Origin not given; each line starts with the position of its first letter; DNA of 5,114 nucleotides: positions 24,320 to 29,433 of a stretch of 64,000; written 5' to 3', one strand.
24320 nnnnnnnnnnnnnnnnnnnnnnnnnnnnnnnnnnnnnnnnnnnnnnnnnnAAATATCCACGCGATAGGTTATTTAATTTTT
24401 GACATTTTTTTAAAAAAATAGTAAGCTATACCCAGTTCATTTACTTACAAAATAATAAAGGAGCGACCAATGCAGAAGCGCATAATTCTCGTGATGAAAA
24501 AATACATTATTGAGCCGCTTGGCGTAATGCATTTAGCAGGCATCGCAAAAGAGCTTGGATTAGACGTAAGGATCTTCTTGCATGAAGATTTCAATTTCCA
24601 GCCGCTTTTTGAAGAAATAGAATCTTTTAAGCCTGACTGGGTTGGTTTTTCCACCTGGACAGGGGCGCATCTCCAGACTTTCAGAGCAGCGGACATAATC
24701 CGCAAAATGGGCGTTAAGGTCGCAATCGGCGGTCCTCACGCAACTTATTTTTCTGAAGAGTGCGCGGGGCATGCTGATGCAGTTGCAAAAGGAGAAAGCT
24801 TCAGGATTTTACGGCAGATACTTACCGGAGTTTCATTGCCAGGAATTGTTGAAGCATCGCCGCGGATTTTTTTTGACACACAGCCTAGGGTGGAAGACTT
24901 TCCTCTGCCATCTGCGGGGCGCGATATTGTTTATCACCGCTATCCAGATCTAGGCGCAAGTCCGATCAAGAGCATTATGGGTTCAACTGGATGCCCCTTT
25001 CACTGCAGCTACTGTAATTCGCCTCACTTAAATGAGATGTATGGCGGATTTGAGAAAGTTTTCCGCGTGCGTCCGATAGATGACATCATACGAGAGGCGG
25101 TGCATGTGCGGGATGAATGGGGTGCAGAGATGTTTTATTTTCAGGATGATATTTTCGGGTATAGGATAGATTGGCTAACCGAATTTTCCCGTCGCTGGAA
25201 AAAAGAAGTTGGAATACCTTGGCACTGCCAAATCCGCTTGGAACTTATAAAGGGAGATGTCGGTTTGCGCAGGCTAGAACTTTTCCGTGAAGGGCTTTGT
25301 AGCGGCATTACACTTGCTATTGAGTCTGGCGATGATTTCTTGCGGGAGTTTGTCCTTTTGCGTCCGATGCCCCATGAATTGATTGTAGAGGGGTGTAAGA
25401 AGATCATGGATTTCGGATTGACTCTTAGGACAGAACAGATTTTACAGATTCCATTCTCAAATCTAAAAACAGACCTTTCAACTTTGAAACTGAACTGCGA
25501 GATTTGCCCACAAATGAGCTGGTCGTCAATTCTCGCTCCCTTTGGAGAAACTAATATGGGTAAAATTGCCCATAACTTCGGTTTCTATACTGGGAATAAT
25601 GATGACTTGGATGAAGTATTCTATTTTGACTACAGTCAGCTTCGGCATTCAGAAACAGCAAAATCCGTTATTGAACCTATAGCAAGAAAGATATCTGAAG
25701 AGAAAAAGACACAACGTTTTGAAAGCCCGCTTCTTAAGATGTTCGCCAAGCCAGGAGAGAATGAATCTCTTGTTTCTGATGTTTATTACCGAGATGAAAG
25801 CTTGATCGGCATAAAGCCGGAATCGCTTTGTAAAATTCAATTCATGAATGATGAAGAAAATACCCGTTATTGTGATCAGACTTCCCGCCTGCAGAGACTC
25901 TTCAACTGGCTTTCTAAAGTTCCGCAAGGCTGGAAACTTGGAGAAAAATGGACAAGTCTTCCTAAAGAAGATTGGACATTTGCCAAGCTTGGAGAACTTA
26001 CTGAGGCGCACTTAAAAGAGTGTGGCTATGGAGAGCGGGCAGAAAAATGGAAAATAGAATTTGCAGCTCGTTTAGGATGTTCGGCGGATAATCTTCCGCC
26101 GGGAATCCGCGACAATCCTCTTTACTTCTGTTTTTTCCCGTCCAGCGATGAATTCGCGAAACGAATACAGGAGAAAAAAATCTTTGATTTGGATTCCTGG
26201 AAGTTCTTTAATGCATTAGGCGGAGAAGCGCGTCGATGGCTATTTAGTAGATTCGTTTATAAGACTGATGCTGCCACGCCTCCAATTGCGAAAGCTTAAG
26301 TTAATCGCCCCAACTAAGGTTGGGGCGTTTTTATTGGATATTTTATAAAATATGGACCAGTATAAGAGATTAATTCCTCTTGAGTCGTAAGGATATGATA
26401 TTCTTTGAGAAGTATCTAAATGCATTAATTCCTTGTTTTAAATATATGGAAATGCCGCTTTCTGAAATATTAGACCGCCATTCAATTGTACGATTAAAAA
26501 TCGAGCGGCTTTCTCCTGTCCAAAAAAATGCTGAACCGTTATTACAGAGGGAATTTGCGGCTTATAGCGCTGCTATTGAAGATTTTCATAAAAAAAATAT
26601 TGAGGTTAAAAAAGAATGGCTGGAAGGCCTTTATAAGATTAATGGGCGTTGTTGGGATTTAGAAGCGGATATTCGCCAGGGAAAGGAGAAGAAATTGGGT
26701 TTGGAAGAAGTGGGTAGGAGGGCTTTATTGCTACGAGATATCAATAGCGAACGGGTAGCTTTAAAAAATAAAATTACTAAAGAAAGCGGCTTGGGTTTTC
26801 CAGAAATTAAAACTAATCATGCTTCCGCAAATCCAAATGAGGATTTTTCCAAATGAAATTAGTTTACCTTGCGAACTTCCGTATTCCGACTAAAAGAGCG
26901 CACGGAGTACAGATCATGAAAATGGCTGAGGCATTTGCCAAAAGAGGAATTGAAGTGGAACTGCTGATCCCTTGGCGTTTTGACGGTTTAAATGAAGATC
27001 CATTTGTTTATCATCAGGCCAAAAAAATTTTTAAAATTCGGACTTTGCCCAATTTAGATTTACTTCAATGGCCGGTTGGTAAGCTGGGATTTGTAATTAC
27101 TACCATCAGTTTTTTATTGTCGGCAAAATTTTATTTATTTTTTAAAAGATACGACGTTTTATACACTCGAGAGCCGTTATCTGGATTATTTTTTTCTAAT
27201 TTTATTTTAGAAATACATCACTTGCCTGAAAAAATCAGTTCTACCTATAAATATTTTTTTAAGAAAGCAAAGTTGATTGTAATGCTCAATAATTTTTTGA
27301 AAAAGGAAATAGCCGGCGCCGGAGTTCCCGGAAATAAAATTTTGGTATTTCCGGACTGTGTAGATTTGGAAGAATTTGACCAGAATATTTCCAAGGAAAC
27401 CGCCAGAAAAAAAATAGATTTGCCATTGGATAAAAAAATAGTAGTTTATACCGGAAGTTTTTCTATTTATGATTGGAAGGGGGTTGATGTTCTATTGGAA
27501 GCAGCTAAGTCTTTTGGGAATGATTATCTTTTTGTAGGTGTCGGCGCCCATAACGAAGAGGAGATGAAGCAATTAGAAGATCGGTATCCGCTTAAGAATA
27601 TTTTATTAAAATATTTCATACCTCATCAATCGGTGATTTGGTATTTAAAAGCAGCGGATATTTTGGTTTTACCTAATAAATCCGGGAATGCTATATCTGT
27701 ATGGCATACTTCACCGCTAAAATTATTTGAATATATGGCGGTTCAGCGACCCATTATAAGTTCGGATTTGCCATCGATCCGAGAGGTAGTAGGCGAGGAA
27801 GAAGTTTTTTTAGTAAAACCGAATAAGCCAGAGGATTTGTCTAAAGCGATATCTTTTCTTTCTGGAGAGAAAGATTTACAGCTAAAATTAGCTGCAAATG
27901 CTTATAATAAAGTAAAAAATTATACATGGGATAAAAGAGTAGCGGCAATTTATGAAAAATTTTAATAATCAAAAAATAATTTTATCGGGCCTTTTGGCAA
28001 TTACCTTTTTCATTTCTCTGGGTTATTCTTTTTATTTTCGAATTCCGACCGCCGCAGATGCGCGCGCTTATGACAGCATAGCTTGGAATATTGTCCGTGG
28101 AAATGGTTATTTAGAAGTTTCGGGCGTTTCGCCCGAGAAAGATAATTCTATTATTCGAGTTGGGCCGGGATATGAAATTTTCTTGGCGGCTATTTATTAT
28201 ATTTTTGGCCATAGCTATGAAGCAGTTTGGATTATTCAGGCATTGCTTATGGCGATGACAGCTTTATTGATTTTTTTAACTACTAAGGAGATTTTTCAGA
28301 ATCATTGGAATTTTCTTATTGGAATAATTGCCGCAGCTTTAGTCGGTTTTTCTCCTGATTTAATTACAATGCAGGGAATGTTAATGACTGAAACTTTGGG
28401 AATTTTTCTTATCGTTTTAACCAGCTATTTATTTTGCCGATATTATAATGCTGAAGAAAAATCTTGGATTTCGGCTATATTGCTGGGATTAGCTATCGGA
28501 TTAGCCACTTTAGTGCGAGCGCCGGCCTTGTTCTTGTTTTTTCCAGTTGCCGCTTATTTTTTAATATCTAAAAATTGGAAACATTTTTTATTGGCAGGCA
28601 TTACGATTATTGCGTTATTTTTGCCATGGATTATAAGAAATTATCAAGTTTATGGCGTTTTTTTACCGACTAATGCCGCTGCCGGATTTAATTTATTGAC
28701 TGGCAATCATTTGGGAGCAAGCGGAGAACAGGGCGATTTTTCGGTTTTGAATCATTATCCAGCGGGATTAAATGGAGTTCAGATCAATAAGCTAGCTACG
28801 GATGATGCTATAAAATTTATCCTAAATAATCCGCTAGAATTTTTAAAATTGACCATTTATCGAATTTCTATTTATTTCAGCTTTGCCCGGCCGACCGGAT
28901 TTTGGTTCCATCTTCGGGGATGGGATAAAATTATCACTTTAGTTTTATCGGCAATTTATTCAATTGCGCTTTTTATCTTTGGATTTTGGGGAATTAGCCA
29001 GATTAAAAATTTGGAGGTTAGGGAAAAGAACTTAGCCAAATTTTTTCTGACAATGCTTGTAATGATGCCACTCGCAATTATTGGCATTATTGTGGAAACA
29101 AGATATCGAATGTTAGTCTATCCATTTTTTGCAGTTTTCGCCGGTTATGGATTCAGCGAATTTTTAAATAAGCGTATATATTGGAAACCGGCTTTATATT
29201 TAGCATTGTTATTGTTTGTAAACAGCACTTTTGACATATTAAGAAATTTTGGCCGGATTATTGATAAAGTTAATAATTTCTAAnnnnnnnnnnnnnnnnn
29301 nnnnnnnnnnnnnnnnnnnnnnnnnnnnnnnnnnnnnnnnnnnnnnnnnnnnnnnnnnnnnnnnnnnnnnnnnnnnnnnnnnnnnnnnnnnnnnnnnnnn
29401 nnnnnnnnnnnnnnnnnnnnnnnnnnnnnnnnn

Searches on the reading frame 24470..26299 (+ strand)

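Call 24: search_protein_families(library=pfam, proteins=[window:24470-26299:+], max_evalue=0.01)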
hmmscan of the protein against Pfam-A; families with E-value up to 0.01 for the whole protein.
window:24470-26299:+ (609 aa): 2 families
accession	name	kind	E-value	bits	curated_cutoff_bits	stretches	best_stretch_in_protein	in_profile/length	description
PF02310.24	B12-binding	-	9.1e-13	48.5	32.1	1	6-110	4-113/121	B12 binding domain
PF04055.27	Radical_SAM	-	3.3e-11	44.1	29.5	1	172-318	4-142/166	Radical SAM superfamily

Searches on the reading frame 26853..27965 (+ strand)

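Call 58: search_protein_families(library=pfam, proteins=[window:26853-27965:+], max_evalue=0.0001)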
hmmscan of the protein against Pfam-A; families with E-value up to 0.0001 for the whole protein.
window:26853-27965:+ (370 aa): 4 families
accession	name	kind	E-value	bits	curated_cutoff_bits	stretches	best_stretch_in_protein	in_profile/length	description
PF00534.26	Glycos_transf_1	-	3.6e-22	79.2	26.4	1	181-352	2-171/172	Glycosyl transferases group 1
PF13692.12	Glyco_trans_1_4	-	2.5e-19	70.4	27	1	195-336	2-139/142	Glycosyl transferases group 1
PF13524.12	Glyco_trans_1_2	-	4.3e-09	36.9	25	1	215-366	6-142/144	Glycosyl transferase-like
PF13439.12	Glyco_transf_4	-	4.9e-07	30.4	28.5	1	19-173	6-169/170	Glycosyltransferase Family 4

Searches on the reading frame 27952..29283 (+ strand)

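Call 24: search_protein_families(library=pfam, proteins=[window:27952-29283:+], max_evalue=0.01)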
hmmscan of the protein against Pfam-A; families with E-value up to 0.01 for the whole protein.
window:27952-29283:+ (443 aa): 3 families
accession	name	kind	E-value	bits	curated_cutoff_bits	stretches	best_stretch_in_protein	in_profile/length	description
PF13231.12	PMT_2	-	1e-13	52.3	26.1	1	72-228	4-159/160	Dolichyl-phosphate-mannose-protein mannosyltransferase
PF02366.24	PMT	-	2.1e-11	44.3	22.7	1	81-228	74-232/245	Dolichyl-phosphate-mannose-protein mannosyltransferase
PF03901.23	Glyco_transf_22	-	1.4e-05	24.9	23.8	1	80-242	67-237/414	Alg9-like mannosyltransferase family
